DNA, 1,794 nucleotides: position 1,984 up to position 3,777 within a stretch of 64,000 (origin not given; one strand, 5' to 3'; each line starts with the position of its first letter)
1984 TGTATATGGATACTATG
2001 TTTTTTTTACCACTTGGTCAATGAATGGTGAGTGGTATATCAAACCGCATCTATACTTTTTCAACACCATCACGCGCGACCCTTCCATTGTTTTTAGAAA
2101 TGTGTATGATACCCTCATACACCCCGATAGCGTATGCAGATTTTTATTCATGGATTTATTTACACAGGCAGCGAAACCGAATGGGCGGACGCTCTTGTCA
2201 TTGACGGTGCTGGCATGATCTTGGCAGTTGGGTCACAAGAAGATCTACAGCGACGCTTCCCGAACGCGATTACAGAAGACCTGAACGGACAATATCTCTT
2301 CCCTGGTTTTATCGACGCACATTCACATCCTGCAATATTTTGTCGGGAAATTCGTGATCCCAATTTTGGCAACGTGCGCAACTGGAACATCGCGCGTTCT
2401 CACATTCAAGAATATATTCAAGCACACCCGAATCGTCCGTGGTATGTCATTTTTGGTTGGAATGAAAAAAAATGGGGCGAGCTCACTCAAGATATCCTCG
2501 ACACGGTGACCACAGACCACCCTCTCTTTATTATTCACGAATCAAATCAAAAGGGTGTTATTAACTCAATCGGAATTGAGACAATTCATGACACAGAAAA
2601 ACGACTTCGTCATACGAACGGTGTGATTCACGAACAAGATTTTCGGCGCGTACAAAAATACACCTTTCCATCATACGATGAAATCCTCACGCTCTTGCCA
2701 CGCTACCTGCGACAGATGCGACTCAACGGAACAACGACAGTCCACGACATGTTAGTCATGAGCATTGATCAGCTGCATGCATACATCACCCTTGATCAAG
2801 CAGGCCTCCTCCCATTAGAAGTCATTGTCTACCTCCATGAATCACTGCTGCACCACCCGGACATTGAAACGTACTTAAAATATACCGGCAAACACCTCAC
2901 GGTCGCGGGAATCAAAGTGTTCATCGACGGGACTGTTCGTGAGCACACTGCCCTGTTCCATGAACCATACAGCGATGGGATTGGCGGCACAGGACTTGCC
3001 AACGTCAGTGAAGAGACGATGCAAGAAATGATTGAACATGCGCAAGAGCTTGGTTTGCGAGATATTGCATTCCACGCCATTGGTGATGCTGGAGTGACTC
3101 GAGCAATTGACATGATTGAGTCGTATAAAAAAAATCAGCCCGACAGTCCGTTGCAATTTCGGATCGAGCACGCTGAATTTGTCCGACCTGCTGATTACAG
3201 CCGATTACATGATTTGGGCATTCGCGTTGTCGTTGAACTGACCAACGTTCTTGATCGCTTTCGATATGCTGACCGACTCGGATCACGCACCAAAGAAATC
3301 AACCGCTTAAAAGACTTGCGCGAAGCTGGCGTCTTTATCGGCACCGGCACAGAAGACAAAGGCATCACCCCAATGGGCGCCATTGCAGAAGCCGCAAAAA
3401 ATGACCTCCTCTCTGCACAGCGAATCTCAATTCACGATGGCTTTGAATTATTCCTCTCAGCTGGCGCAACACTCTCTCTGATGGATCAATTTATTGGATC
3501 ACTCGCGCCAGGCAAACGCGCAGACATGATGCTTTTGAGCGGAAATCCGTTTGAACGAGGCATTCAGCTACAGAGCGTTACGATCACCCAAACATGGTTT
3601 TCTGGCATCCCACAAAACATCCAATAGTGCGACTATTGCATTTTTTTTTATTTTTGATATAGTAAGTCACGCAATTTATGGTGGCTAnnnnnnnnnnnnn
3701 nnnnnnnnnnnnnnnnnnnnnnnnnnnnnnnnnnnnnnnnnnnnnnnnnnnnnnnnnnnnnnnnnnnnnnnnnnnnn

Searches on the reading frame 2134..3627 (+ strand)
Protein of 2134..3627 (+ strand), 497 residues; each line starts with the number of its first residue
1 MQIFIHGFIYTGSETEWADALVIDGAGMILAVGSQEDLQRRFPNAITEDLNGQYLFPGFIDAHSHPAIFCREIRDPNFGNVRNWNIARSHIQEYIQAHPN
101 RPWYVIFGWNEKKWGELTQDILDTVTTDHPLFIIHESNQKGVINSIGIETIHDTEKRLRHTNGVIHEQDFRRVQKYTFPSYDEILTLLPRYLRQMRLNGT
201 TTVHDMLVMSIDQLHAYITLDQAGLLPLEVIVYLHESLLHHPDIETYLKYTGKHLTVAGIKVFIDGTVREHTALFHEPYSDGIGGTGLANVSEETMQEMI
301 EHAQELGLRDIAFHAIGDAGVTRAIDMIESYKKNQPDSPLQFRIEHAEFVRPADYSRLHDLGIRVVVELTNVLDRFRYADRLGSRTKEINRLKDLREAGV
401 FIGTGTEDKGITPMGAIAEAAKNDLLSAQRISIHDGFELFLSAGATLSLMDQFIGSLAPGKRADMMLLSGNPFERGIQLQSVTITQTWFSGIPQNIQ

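Call 9: search_protein_families(library=pfam, proteins=[window:2134-3627:+], max_evalue=0.01)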
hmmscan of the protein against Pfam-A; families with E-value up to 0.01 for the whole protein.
window:2134-3627:+ (497 aa): 3 families
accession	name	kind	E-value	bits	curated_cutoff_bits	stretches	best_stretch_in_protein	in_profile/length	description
PF07969.17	Amidohydro_3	-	2.1e-51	176.3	29.7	1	48-491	3-468/472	Amidohydrolase family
PF01979.26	Amidohydro_1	-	4.8e-09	36.4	25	1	190-474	40-323/345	Amidohydrolase family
PF22039.1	HUTI_composite_bact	-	0.0021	18.1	25.5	1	27-45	8-26/26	Imidazolonepropionase-like composite domain, bacteria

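Call 10: find_related_loci(query=window:2134-3627:+, collection=genome_contigs, flank=10000)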
Query window:2134-3627:+ (497 aa) in genome_contigs; peptide patterns used: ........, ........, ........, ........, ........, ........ (x = any residue, [..] = any of these).
39 stretches matched a pattern; 3 encode a relative of the query (tblastn E <= 1e-3); 3 distinct loci.
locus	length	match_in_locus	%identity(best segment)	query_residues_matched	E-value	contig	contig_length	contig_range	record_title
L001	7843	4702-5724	24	103-433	6e-15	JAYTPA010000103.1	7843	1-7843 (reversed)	MAG: Bdellovibrio sp. isolate GFS_4302 GFS_4302_102, whole genome shotgun sequence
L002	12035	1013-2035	24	103-433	2e-13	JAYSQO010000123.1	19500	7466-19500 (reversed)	MAG: Bdellovibrio sp. isolate GFS_118 GFS_118_122, whole genome shotgun sequence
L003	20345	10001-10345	31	386-497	2e-5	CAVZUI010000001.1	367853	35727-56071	MAG: uncultured Acidimicrobiales bacterium isolate MFD06742.bin.2.74 genome assembly, contig: contig_11388, whole genome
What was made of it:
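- Tried and rejected: The genome scan found only 24-31% identical proteins (call 10).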

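Call 11: find_encoding_contigs(protein=window:2134-3627:+, flank=10000, max_places=10)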
Protein window:2134-3627:+ (497 aa): no gene with exactly this product is on record in the collection.

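Call 12: find_homologous_proteins(query=window:2134-3627:+)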
Query window:2134-3627:+ (497 aa): 54 proteins with E <= 0.001 among 8000 candidates.
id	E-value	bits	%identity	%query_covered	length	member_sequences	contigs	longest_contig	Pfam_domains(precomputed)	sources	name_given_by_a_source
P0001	0.0e+0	1141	100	100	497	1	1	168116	PF07969.18,PF01979.27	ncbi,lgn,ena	-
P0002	1.3e-216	738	63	99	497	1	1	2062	PF07969.18,PF01979.27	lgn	-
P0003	3.1e-211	720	62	99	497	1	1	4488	PF07969.18,PF01979.27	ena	-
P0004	2.0e-208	711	62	99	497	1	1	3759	PF07969.18,PF01979.27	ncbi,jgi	jgi:predicted amidohydrolase YtcJ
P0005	5.6e-208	710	61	99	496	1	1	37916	PF07969.18,PF01979.27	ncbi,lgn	-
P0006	2.5e-32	130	27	95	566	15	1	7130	PF07969.18,PF01979.27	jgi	jgi:predicted amidohydrolase YtcJ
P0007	2.0e-26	111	25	98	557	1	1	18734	PF07969.18,PF01979.27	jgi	jgi:predicted amidohydrolase YtcJ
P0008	2.6e-26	111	25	98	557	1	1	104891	PF07969.18,PF01979.27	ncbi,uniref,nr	ncbi:amidohydrolase [Undibacterium seohonense]|uniref:Amidohydrolase n=1 Tax=Undibacterium seohonens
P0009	4.2e-26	110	27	77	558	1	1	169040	PF07969.18,PF01979.27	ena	-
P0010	3.7e-25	107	27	95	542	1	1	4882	PF07969.18,PF01979.27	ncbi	-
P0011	4.0e-25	107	26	95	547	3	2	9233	PF07969.18,PF01979.27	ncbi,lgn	-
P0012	6.6e-25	106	26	91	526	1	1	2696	PF07969.18,PF01979.27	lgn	-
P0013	1.5e-23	101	26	95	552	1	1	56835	PF07969.18,PF01979.27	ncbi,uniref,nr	ncbi:amidohydrolase [Lysobacter pythonis]|uniref:Amidohydrolase n=1 Tax=Solilutibacter pythonis TaxI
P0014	1.9e-23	101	25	94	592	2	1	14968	PF07969.18,PF01979.27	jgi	jgi:predicted amidohydrolase YtcJ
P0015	2.2e-23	101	26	95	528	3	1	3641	PF07969.18,PF01979.27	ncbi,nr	ncbi:MAG: amidohydrolase [Chloroflexi bacterium]|nr:amidohydrolase [Chloroflexota bacterium]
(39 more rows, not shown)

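Call 13: find_encoding_contigs(protein=P0005, flank=10000, max_places=4)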
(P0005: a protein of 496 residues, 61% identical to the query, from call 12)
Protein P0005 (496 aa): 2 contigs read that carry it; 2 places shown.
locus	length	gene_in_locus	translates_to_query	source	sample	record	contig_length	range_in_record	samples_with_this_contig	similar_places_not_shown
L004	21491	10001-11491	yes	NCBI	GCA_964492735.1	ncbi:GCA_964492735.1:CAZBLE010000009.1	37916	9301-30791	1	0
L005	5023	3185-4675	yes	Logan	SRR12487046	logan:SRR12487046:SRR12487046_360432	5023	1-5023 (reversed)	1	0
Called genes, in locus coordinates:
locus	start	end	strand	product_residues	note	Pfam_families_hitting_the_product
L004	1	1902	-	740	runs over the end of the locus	PF01138:RNase_PH, PF03725:RNase_PH_C (weak), PF03726:PNPase, PF01138:RNase_PH, PF00013:KH_1, PF00575:S1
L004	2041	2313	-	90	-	PF00312:Ribosomal_S15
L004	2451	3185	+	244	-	PF00535:Glycos_transf_2, PF13641:Glyco_tranf_2_3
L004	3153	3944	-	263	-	PF01936:NYN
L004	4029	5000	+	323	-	PF02899:Phage_int_SAM_1, PF13102:Phage_int_SAM_5 (weak), PF13495:Phage_int_SAM_4 (faint), PF00589:Phage_integrase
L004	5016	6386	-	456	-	PF01743:PolyA_pol, PF12627:PolyA_pol_RNAbd, PF01966:HD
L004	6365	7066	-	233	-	PF13489:Methyltransf_23, PF03848:TehB, PF13847:Methyltransf_31, PF08241:Methyltransf_11, PF08242:Methyltransf_12 (weak), PF13649:Methyltransf_25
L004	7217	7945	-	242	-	PF01978:TrmB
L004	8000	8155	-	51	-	-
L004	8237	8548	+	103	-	-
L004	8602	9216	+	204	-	PF02475:TRM5-TYW2_MTfase, PF03602:Cons_hypoth95, PF06325:PrmA (weak), PF13847:Methyltransf_31 (weak), PF09445:Methyltransf_15, PF13649:Methyltransf_25 (weak)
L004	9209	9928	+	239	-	PF00398:RrnaAD (weak), PF13489:Methyltransf_23, PF08241:Methyltransf_11, PF08242:Methyltransf_12 (weak), PF13649:Methyltransf_25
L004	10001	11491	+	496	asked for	PF07969:Amidohydro_3, PF01979:Amidohydro_1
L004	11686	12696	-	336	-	PF00078:RVT_1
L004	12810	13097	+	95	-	PF22296:bAvd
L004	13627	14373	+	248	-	-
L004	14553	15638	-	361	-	PF00565:SNase, PF00041:fn3, PF25059:FN3_DSCAM-DSCAML_C (weak)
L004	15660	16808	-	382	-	PF09136:Glucodextran_B (weak)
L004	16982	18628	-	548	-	-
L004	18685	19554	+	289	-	-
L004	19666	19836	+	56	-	-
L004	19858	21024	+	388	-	-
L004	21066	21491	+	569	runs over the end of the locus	PF00239:Resolvase, PF07508:Recombinase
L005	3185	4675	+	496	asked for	PF07969:Amidohydro_3, PF01979:Amidohydro_1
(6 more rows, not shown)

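Call 14: find_encoding_contigs(protein=P0001, flank=10000, max_places=4)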
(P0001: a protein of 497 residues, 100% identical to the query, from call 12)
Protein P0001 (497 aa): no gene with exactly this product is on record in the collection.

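Call 16: find_encoding_contigs(protein=P0003, flank=10000, max_places=4)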
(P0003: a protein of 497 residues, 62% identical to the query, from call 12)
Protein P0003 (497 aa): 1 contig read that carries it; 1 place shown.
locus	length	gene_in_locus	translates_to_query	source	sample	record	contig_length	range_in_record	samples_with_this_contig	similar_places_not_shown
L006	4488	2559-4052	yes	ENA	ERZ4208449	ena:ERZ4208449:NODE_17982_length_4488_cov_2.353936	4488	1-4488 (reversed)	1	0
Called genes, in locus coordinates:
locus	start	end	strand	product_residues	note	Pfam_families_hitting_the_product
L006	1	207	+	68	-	?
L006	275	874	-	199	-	PF01966:HD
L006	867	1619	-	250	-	-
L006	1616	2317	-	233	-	PF03141:Methyltransf_29 (weak), PF13489:Methyltransf_23, PF03848:TehB, PF13847:Methyltransf_31, PF08241:Methyltransf_11, PF08242:Methyltransf_12, PF13649:Methyltransf_25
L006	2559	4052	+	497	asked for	PF07969:Amidohydro_3, PF01979:Amidohydro_1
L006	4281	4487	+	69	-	?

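Call 17: find_encoding_contigs(protein=P0004, flank=10000, max_places=4)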
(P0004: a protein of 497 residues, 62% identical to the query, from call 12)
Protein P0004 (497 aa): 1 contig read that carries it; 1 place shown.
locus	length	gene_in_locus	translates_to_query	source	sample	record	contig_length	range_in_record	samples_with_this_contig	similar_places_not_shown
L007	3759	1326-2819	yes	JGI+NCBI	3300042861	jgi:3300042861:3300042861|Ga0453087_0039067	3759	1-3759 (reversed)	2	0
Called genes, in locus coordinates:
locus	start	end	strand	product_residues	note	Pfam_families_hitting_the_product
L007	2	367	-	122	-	?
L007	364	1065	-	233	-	PF03141:Methyltransf_29 (weak), PF13489:Methyltransf_23, PF03848:TehB, PF13847:Methyltransf_31, PF08241:Methyltransf_11, PF08242:Methyltransf_12 (weak), PF13649:Methyltransf_25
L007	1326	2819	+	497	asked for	PF07969:Amidohydro_3, PF01979:Amidohydro_1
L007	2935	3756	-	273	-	PF13408:Zn_ribbon_recom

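Call 24: list_cluster_members(proteins=[P0001, P0005, P0003])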
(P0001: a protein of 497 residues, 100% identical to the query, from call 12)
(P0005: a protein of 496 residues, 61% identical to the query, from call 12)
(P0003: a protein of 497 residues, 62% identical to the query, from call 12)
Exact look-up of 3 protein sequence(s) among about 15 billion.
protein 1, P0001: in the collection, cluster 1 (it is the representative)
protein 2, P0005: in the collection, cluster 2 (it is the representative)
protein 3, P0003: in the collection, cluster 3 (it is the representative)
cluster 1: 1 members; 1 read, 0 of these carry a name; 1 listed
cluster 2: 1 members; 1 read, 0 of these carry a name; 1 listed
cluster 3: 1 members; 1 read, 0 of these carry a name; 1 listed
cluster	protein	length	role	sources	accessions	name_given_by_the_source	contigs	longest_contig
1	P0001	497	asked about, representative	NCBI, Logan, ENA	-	-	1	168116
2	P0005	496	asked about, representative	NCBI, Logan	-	-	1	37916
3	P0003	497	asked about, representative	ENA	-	-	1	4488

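Call 76: find_related_loci(query=L007:2935-3756:-, collection=viral_contigs, flank=3000)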
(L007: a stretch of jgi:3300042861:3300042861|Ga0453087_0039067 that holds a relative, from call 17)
Query L007:2935-3756:- (273 aa) in viral_contigs; peptide patterns used: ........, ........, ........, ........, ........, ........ (x = any residue, [..] = any of these).
2 stretches matched a pattern, but none encodes a relative of the query by tblastn (E <= 1e-3).

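Call 78: search_protein_families(library=pfam, proteins=[L007:2938-3756:-], max_evalue=0.01)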
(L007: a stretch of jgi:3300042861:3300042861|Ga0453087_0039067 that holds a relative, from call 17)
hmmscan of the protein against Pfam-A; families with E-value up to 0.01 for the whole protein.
L007:2938-3756:- (273 aa): 1 family
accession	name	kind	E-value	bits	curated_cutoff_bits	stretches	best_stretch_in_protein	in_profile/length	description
PF13408.12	Zn_ribbon_recom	-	5.5e-09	36.7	25.3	1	29-89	2-57/58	Recombinase zinc beta ribbon domain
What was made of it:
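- On Element integrated by a large serine recombinase: L007 has the zinc-ribbon part; its N-terminus runs off the contig (calls 17, 78).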
